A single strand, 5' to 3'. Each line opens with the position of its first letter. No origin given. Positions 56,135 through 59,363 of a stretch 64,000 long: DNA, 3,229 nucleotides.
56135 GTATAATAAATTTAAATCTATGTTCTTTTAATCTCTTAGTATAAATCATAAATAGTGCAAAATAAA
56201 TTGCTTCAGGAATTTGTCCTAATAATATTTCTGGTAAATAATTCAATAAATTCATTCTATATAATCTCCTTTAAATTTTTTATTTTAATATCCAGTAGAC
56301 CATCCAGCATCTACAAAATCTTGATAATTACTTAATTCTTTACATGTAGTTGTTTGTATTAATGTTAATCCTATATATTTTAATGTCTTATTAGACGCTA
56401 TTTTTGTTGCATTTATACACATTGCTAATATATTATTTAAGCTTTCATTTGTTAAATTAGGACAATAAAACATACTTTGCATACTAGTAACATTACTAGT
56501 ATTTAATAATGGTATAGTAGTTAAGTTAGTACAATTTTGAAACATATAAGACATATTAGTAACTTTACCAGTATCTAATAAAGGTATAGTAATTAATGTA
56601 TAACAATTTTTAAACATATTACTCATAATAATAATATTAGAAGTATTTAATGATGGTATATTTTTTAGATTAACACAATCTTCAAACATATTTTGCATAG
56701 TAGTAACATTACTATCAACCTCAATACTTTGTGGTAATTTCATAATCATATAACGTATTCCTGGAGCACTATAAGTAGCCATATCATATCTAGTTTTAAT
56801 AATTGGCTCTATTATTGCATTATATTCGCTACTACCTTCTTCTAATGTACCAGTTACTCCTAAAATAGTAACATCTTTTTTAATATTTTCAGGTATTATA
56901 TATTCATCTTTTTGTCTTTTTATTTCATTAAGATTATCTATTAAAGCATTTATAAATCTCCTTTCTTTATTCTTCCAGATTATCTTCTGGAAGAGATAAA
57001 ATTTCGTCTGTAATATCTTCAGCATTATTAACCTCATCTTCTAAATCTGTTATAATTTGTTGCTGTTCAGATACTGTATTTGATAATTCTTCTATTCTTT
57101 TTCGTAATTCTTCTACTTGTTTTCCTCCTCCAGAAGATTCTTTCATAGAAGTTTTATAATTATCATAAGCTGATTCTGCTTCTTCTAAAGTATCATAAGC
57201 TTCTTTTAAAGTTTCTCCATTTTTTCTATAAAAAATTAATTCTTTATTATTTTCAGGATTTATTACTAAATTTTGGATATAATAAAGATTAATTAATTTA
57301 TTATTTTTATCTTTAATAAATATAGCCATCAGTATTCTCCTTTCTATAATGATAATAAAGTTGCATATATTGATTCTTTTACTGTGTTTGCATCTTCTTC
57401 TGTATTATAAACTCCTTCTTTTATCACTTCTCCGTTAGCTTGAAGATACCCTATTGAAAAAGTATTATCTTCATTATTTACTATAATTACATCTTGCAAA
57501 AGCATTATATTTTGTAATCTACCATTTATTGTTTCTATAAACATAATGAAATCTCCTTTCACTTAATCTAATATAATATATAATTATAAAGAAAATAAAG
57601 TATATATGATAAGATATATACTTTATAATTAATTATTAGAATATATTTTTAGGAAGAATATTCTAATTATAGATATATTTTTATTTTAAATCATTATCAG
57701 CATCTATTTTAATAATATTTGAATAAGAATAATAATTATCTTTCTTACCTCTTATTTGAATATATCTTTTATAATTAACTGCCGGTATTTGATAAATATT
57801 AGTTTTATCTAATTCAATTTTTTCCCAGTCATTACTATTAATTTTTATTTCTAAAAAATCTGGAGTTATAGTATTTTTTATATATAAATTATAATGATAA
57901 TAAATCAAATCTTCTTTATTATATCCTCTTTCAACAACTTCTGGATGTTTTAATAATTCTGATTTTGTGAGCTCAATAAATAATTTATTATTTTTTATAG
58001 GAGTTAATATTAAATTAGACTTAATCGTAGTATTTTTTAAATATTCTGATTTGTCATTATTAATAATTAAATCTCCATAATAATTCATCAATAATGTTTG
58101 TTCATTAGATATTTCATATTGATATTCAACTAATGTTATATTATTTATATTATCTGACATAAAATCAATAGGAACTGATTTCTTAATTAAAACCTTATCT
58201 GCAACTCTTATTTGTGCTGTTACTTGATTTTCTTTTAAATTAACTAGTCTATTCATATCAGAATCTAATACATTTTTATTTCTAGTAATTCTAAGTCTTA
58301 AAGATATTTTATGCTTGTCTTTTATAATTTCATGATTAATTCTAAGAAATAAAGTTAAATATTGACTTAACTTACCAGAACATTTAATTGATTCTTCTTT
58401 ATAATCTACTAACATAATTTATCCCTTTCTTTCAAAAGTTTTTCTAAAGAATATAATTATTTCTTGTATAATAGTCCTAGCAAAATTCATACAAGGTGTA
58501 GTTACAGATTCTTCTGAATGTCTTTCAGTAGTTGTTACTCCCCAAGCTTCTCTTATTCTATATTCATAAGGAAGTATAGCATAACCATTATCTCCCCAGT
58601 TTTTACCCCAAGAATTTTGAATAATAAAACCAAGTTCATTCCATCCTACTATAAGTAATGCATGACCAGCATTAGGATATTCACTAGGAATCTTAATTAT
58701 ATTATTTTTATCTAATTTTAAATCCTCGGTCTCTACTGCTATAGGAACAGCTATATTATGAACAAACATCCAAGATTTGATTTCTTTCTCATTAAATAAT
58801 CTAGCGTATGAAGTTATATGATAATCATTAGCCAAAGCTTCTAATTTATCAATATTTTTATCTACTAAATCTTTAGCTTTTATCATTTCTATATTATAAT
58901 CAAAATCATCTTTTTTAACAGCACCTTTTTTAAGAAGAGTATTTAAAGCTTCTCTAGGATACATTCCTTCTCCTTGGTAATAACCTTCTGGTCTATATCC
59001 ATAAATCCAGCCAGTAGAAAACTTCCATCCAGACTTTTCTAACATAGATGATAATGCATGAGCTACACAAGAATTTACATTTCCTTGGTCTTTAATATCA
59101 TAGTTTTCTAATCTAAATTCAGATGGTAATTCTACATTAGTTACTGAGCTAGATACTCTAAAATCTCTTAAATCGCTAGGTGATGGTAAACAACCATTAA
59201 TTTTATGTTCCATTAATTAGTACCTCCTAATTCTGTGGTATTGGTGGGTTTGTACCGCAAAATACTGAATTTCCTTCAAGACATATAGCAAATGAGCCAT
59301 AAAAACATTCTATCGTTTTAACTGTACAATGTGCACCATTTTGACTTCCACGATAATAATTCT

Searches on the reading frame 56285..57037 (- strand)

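Call 3: search_protein_families(library=pfam, proteins=[window:56285-57037:-], max_evalue=1)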
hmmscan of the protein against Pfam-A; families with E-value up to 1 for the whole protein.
window:56285-57037:- (250 aa): 4 families
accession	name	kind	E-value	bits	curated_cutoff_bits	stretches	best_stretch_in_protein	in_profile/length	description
PF03382.20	DUF285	-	9.2e-16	58.1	25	1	109-201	23-118/120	Mycoplasma protein of unknown function, DUF285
PF13306.12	LRR_5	-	1.9e-07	31.5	27.7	1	104-199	15-107/127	BspA type Leucine rich repeat region (6 copies)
PF03227.22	GILT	-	0.13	13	22.4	1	163-222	27-86/107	Gamma interferon inducible lysosomal thiol reductase (GILT)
PF20596.3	pAdhesive_11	-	0.47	11.1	24.3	0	120-166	65-112/112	Putative adhesive domain (group 11)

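Call 4: search_protein_families(library=phrogs, proteins=[window:56285-57037:-], max_evalue=1)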
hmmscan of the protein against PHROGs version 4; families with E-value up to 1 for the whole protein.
window:56285-57037:- (250 aa): 7 families
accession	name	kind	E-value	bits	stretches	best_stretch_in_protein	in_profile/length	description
phrog_22899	-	unknown function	1.2e-13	50.3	1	102-201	897-998/1857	-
phrog_9915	-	unknown function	1.4e-09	36.8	1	110-211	1541-1651/1813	-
phrog_3649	-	unknown function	3.5e-08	33.9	2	154-239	184-269/375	-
phrog_34853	-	unknown function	0.0014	18.2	1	125-210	401-483/555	-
phrog_38337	-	unknown function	0.0019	17.9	1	47-68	460-481/622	-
phrog_29123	-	unknown function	0.12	12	0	136-192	361-424/459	-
phrog_38034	-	unknown function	0.16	12.9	0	231-248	6-23/52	-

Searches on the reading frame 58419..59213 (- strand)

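Call 18: search_protein_families(library=phrogs, proteins=[window:58419-59213:-], max_evalue=0.00001)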
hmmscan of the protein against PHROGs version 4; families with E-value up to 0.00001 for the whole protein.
window:58419-59213:- (264 aa): 1 family
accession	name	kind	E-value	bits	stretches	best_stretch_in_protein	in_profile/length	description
phrog_16701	-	other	7.2e-21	75.7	1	4-228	4-228/234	peptidase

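Call 83: search_protein_families(library=pfam, proteins=[window:58419-59213:-], max_evalue=0.0001)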
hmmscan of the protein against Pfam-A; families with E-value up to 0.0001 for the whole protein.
window:58419-59213:- (264 aa): 1 family
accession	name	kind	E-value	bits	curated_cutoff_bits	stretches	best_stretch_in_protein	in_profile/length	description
PF00112.29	Peptidase_C1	-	1.9e-13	51.5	20.7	1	77-214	62-202/220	Papain family cysteine protease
